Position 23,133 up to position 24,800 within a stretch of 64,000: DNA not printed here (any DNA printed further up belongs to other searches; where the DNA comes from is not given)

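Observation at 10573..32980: Self-contained TonB-dependent 'nitrogen-mining' locus: a full outer-membrane-to-cytoplasm import chain interleaved with many unrelated C-N hydrolases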

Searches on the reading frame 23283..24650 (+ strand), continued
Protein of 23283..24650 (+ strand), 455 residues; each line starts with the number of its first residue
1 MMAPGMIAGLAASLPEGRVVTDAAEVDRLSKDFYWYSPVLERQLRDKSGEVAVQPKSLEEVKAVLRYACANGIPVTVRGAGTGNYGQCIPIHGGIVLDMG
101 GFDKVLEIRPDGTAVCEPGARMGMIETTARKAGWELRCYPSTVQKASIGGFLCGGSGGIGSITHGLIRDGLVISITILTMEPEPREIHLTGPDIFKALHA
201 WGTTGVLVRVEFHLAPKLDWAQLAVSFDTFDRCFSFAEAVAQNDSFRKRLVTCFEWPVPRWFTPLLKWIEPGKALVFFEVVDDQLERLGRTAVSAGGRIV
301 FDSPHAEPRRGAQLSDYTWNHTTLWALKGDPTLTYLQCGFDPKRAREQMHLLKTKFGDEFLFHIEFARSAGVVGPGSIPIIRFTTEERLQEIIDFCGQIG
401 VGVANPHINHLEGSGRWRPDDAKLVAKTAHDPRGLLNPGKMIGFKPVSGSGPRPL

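Call 25: search_solved_structures(query=window:23283-24650:+, max_evalue=0.00001)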
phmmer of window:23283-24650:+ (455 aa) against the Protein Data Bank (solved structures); distinct sequences matched with E-value up to 0.00001: 21.
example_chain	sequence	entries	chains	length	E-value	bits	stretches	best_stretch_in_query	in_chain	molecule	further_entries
6v42_A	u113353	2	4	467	5.2e-101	342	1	9-444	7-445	FAD/FMN-containing dehydrogenase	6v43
7qh2_C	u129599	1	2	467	6.8e-15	58.1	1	50-180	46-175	Lactate dehydrogenase (NAD(+),ferredoxin) subunit LctD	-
8jdb_A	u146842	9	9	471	3.8e-12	49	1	49-210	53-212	Probable D-lactate dehydrogenase, mitochondrial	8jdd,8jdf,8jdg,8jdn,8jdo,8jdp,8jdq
8jdc_A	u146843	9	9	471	3.8e-12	49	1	49-210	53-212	Probable D-lactate dehydrogenase, mitochondrial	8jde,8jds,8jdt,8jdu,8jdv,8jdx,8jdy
3pm9_A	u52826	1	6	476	1.7e-09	40.2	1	40-217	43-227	Putative oxidoreductase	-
9qgz_A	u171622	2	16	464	1.1e-08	37.6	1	4-216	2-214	Glycolate oxidase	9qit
6yaq_A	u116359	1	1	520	1.4e-08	37.2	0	48-230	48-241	Cytokinin dehydrogenase 8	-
8cj9_A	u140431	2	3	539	1.6e-08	37.1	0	48-230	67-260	cytokinin dehydrogenase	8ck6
6fyg_A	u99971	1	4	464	1.6e-07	33.8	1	56-214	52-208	Putative FAD-dependent oxygenase EncM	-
9vn8_A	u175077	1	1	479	2.8e-07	33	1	35-214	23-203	Reticuline oxidase-like protein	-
6lpn_A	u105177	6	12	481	1.2e-06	30.9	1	43-218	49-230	D-2-hydroxyglutarate dehydrogenase, mitochondrial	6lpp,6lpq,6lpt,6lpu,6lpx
6y0r_AAA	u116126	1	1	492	1.4e-06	30.7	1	48-214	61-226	Chitooligosaccharide oxidase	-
3hsu_A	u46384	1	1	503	1.8e-06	30.3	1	53-212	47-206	Glucooligosaccharide oxidase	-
8s7r_A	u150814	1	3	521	2.2e-06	30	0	51-155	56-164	Oxidoreductase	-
1zr6_A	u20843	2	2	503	2.6e-06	29.8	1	53-212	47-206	glucooligosaccharide oxidase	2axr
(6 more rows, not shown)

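Call 28: search_solved_structures(query=window:23283-24650:+, max_evalue=1e-50, show_alignments=1)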
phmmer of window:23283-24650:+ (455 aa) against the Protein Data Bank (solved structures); distinct sequences matched with E-value up to 1e-50: 1.
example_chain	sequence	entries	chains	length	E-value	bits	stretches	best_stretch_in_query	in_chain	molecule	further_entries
6v42_A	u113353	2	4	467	5.2e-101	342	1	9-444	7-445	FAD/FMN-containing dehydrogenase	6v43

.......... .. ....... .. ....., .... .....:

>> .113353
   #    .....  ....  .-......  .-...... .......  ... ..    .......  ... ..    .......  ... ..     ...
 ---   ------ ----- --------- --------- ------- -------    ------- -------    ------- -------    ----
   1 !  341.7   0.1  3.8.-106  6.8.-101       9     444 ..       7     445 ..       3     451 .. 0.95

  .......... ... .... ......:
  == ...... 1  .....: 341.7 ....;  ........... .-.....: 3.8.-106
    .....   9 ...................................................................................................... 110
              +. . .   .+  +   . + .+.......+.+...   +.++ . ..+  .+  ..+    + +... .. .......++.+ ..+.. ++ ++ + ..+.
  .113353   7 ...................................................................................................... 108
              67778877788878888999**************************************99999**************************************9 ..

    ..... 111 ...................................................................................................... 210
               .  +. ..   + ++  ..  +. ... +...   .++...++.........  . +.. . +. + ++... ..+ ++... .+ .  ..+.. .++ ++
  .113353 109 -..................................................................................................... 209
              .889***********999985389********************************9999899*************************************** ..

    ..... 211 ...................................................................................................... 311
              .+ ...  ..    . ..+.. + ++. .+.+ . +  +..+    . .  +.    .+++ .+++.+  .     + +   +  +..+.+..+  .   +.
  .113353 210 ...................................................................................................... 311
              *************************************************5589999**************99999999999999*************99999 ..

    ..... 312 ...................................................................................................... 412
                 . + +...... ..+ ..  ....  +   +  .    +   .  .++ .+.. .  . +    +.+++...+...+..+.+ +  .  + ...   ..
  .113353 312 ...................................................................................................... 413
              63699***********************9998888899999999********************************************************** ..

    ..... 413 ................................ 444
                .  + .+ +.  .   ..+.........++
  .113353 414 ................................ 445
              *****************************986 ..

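Call 40: search_protein_families(library=pfam, proteins=[L069:3419-4324:+, L069:4321-5232:-, L069:5560-6432:+, L069:6429-6878:+, L069:6895-8091:+, L069:8181-9029:+, L069:8971-10026:+, L069:11356-12678:+, L069:12743-13861:+, L069:14708-15637:+], max_evalue=0.0001)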
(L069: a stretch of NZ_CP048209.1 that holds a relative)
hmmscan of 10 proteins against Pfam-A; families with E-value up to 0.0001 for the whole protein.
L069:3419-4324:+ (301 aa): 1 family
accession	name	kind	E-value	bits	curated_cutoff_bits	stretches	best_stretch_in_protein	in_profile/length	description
PF00528.27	BPD_transp_1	-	6.3e-28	98.2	26.4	1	114-290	2-182/184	Binding-protein-dependent transport system inner membrane component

L069:4321-5232:- (303 aa): 0 families

L069:5560-6432:+ (290 aa): 1 family
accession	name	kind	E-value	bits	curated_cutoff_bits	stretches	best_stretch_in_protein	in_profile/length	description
PF00857.26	Isochorismatase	-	1.6e-36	126.5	27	1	76-274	1-174/175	Isochorismatase domain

L069:6429-6878:+ (149 aa): 4 families
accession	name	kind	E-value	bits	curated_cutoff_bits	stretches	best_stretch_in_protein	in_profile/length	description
PF07883.17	Cupin_2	-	1.4e-16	60.4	27.2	1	42-109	2-68/70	Cupin domain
PF00190.28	Cupin_1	-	2.4e-08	34.1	22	1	40-105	36-107/151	Cupin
PF05899.18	Cupin_3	-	3e-06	27.3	23.5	1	57-93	23-60/74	EutQ-like cupin domain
PF11699.14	CENP-C_C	-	0.0001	23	29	0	47-101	21-75/85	Mif2/CENP-C like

L069:6895-8091:+ (398 aa): 1 family
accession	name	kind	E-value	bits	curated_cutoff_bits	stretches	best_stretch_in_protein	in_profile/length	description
PF01425.27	Amidase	-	5.5e-59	200.8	27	2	20-188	44-210/445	Amidase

L069:8181-9029:+ (282 aa): 1 family
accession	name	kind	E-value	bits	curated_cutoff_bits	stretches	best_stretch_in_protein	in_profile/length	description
PF02633.19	Creatininase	-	9.6e-67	225.3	31.3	1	19-257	2-238/238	Creatinine amidohydrolase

L069:8971-10026:+ (351 aa): 0 families

L069:11356-12678:+ (440 aa): 2 families
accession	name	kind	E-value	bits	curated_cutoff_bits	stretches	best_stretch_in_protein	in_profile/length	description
PF01979.26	Amidohydro_1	-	2.9e-79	267.3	25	1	53-411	1-345/345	Amidohydrolase family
PF07969.17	Amidohydro_3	-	1.9e-20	74.2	29.7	1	105-411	163-471/472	Amidohydrolase family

L069:12743-13861:+ (372 aa): 2 families
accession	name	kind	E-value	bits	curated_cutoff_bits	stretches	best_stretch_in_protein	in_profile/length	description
PF13478.12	XdhC_C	-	2.5e-23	83.4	29.7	1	221-355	1-125/125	XdhC Rossmann domain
PF02625.21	XdhC_CoxI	-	6.2e-20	71.4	24.3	1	33-93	7-67/68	XdhC and CoxI family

L069:14708-15637:+ (309 aa): 2 families
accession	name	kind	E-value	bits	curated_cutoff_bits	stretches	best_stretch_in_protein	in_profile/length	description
PF00941.27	FAD_binding_5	-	2.7e-32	112.4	27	1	14-179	5-169/170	FAD binding domain in molybdopterin dehydrogenase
PF03450.22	CO_deh_flav_C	-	5.2e-12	46.2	25.5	1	204-295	5-95/102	CO dehydrogenase flavoprotein C-terminal domain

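Call 62: search_protein_families(library=ncbifam, proteins=[L069:11356-12678:+, L069:8971-10026:+, L069:5560-6432:+, L069:6895-8091:+, L069:15650-17968:+], max_evalue=0.00001)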
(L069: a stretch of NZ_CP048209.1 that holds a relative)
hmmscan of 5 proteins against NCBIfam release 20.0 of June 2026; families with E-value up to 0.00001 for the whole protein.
L069:11356-12678:+ (440 aa): 48 families (the best 25 are shown)
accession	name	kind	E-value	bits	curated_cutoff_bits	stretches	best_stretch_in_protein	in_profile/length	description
NF005557.0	PRK07228.1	equivalog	1.1e-205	683.5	522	1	4-439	3-440/445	5'-deoxyadenosine deaminase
NF004701.0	PRK06038.1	equivalog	5.4e-121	404.3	609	1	4-438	6-428/432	N-ethylammeline chlorohydrolase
NF006252.0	PRK08393.1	equivalog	6.8e-103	344.9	617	1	10-428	9-415/424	N-ethylammeline chlorohydrolase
NF006549.0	PRK09045.1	equivalog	6.5e-99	331.5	540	1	11-430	17-433/444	TRZ/ATZ family hydrolase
NF006055.0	PRK08203.1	equivalog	1.2e-86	291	532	1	6-438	9-452/455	8-oxoguanine deaminase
NF004995.0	PRK06380.1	subfamily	1.7e-79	267.7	567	1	4-423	3-410/418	metal-dependent hydrolase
TIGR02967.1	guan_deamin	equivalog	3.8e-77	259.9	375.4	1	40-376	29-363/401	guanine deaminase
NF012037.0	PRK15493.1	equivalog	5.1e-77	259.5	779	1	4-426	3-423/435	bifunctional S-methyl-5'-thioadenosine deaminase/S-adenosylhomocysteine deaminase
NF006679.0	PRK09228.1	subfamily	2.4e-69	234.2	351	1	23-376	32-388/433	guanine deaminase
NF005211.0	PRK06687.1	equivalog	4.2e-66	223.4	703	1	6-419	4-416/419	TRZ/ATZ family protein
NF009059.0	PRK12393.1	equivalog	2e-63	214.7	543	1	19-438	25-457/460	amidohydrolase family protein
NF006056.0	PRK08204.1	subfamily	5e-63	213.4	391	1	3-439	4-443/449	hypothetical protein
TIGR03314.1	Se_ssnA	subfamily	1.7e-50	172.2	455.5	1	9-436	6-437/441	putative selenium metabolism protein SsnA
NF005540.0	PRK07203.1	equivalog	4.3e-49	167.3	444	1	8-439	6-441/444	putative aminohydrolase SsnA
NF004801.0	PRK06151.1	subfamily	1.6e-48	165.8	416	1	22-436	24-462/491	chlorohydrolase family protein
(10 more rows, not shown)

L069:8971-10026:+ (351 aa): 0 families

L069:5560-6432:+ (290 aa): 4 families
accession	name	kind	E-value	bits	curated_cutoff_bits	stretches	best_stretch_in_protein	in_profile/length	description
TIGR03614.1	RutB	equivalog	2.3e-39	135.4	377.95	1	63-283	3-222/226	pyrimidine utilization protein B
NF050097.1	BiurAmidohydBiuH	equivalog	1.7e-29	102.9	370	1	70-278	13-219/221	biuret amidohydrolase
NF008623.0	PRK11609.1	equivalog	6.2e-09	35.9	174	0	200-248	131-179/213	bifunctional nicotinamidase/pyrazinamidase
NF008517.0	PRK11440.1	equivalog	3.4e-08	33.6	195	1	179-279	88-187/188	hydrolase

L069:6895-8091:+ (398 aa): 26 families (the best 25 are shown)
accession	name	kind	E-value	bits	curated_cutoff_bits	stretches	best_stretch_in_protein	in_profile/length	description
NF006169.0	PRK08310.1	equivalog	2.8e-141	471.4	391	1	5-387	7-390/395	amidase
NF006631.0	PRK09201.1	equivalog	3e-58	197.7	461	1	18-383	67-447/466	AtzE family amidohydrolase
TIGR02715.1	amido_AtzE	subfamily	2.6e-56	191.4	425.75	1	19-382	61-439/452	AtzE family amidohydrolase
NF005460.0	PRK07056.1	subfamily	1.2e-53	182.7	447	1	20-382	71-444/457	amidase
TIGR00132.1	gatA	equivalog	5.5e-51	173.8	481.1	2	20-189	55-222/466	Asp-tRNA(Asn)/Glu-tRNA(Gln) amidotransferase subunit GatA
NF005688.0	PRK07488.1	equivalog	2.5e-48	165.2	532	1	19-381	71-456/474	indoleacetamide hydrolase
NF004622.0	PRK05962.1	equivalog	4.7e-48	164.1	463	1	20-382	50-419/431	amidase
NF005565.0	PRK07235.1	subfamily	4.8e-47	160.8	545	2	2-180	68-246/506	amidase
NF004766.0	PRK06102.1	equivalog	7.3e-46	157.2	559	1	20-382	69-442/455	amidase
NF006043.0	PRK08186.1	subfamily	2.2e-39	135.4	487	1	19-190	65-233/600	allophanate hydrolase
TIGR02713.1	allophanate_hyd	equivalog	3.6e-38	131.4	511.05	1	20-188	29-194/563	allophanate hydrolase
NF004815.0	PRK06169.1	equivalog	7.5e-36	123.7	506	1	19-385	71-453/471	amidase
NF004816.0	PRK06170.1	equivalog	3e-35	121.8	503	1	20-198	73-256/493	amidase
NF005517.0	PRK07139.1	equivalog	3.6e-32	111.6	546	1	19-188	33-199/439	amidase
NF009119.0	PRK12470.1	equivalog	9.4e-29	100.7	498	1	22-187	72-237/462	amidase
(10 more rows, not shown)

L069:15650-17968:+ (772 aa): 13 families
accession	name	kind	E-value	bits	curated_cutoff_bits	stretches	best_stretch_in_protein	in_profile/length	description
TIGR03196.1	pucD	equivalog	3.3e-241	802.8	783.65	1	13-762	8-760/763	xanthine dehydrogenase subunit D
TIGR03311.1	Se_dep_XDH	equivalog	5.9e-126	421.6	830.45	3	14-405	167-558/848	selenium-dependent xanthine dehydrogenase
TIGR03194.1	4hydrxCoA_A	equivalog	1.7e-108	364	994.55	1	17-755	5-741/746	4-hydroxybenzoyl-CoA reductase subunit alpha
NF043082.1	XdhA_XDHase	equivalog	7.1e-108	361.7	780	1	14-757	6-749/758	xanthine dehydrogenase subunit XdhA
NF007426.0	PRK09970.1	equivalog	1.7e-103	347.2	916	1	14-756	11-751/761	xanthine dehydrogenase molybdenum-binding subunit XdhA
TIGR02965.1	xanthine_xdhB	equivalog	1.9e-82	277.7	849.5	1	19-743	11-730/758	xanthine dehydrogenase molybdopterin binding subunit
NF045668.1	pterin_aldehy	equivalog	1.1e-77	262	1100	1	14-756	180-900/905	molybdopterin-dependent aldehyde oxidoreductase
NF041018.1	glyceraldDH_alpha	equivalog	3.3e-77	260.6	790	1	20-753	14-737/741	glyceraldehyde dehydrogenase subunit alpha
NF040766.1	CODH_aero_grp5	exception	1.2e-70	238.7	950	2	18-596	14-597/785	aerobic carbon-monoxide dehydrogenase large subunit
NF041671.1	peri_hyde_PaoC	equivalog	5.9e-62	210.1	1180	1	13-751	22-722/735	aldehyde oxidoreductase molybdenum-binding subunit PaoC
TIGR03313.1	Se_sel_red_Mo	hypoth_equivalog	2.9e-60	204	1101.9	2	156-748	358-937/951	molybdopterin-dependent oxidoreductase Mo/Fe-S-binding subunit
TIGR02416.1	CO_dehy_Mo_lg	equivalog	3.8e-52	177.4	991.15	1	24-741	8-749/770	aerobic carbon-monoxide dehydrogenase large subunit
TIGR02969.1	mam_aldehyde_ox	subfamily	1.8e-29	101.9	1912.3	1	23-530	590-1081/1330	aldehyde oxidase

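Call 95: search_dna_similar(query=window:23283-24650:+, collection=plasmids, mode=protein, max_evalue=1e-40, max_rows=25)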
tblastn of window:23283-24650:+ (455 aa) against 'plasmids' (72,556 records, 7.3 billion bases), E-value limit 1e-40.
Records with a match: 141; places in all: 142; records where one place covers at least 80% of the query: 141.
Best place of each record, by identity: <60% 141.
By first word of the organism name: Rhizobium 109; Pantoea 5; Agrobacterium 4; Klebsiella 4; Alloyangia 2; Pseudosulfitobacter 2; Comamonadaceae 1; Paroceanicella 1; Pseudooceanicola 1; Nitratireductor 1; and 11 more.
By predicted mobility (MOB-suite, as given by PLSDB): non-mobilizable 75; conjugative 63; mobilizable 3.
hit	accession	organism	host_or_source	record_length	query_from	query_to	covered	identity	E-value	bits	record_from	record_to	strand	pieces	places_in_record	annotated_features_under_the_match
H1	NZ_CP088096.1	Rhizobium sp. SU303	cell culture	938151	16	445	95%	42.1%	8e-86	294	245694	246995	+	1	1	FAD-binding oxidoreductase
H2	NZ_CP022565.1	Rhizobium leguminosarum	Root nodule,Pisum sativum root-nodule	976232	16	445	95%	42.1%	8e-86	294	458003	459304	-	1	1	FAD-binding oxidoreductase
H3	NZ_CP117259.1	Rhizobium tumorigenes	Rubus sp.,pure bacterial culture,Aerial ...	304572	16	444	94%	42.2%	3e-83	286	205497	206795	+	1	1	FAD-binding oxidoreductase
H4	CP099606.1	Comamonadaceae bacterium OTU4NAUVB1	Arabidopsis thaliana,pure culture,leaf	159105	4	449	98%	40.5%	1e-85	293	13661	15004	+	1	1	FAD-binding oxidoreductase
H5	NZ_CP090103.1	Rhizobium leguminosarum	Trifolium pratense,Cell culture,Plant ...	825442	16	445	95%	41.8%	7e-86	294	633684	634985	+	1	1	FAD-binding oxidoreductase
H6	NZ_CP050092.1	Rhizobium leguminosarum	Trifolium pratense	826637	16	445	95%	41.8%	7e-86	294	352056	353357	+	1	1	FAD-binding oxidoreductase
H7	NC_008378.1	Rhizobium johnstonii 3841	-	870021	16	445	95%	41.8%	7e-86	294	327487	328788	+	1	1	FAD-binding oxidoreductase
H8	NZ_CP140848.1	Rhizobium johnstonii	-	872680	16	445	95%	41.8%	7e-86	294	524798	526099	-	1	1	FAD-binding oxidoreductase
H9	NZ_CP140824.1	Rhizobium johnstonii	Trifolium pratense,whole organism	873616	16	445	95%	41.8%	7e-86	294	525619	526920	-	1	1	FAD-binding oxidoreductase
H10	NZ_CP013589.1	Rhizobium phaseoli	Phaseolus vulgaris,Whole ...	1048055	16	445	95%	41.8%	8e-86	294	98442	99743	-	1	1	record has no annotation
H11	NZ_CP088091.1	Rhizobium laguerreae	cell culture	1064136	16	445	95%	41.8%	2e-85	293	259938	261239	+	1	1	none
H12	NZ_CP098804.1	Rhizobium anhuiense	Trifolium dubium,Cell culture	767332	16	445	95%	41.8%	9e-85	291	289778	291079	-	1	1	FAD-binding oxidoreductase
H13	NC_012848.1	Rhizobium leguminosarum bv. trifolii WSM1325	-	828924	16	444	94%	41.9%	2e-85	293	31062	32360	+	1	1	FAD-binding oxidoreductase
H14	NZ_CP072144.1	Rhizobium sp. L51/94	Blueberry,cell culture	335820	16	444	94%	41.9%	5e-83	286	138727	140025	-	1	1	FAD-binding oxidoreductase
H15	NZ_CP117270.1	Rhizobium rhododendri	Rhododendron sp.,pure bacterial ...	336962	16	444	94%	41.9%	5e-83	286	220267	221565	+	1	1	FAD-binding oxidoreductase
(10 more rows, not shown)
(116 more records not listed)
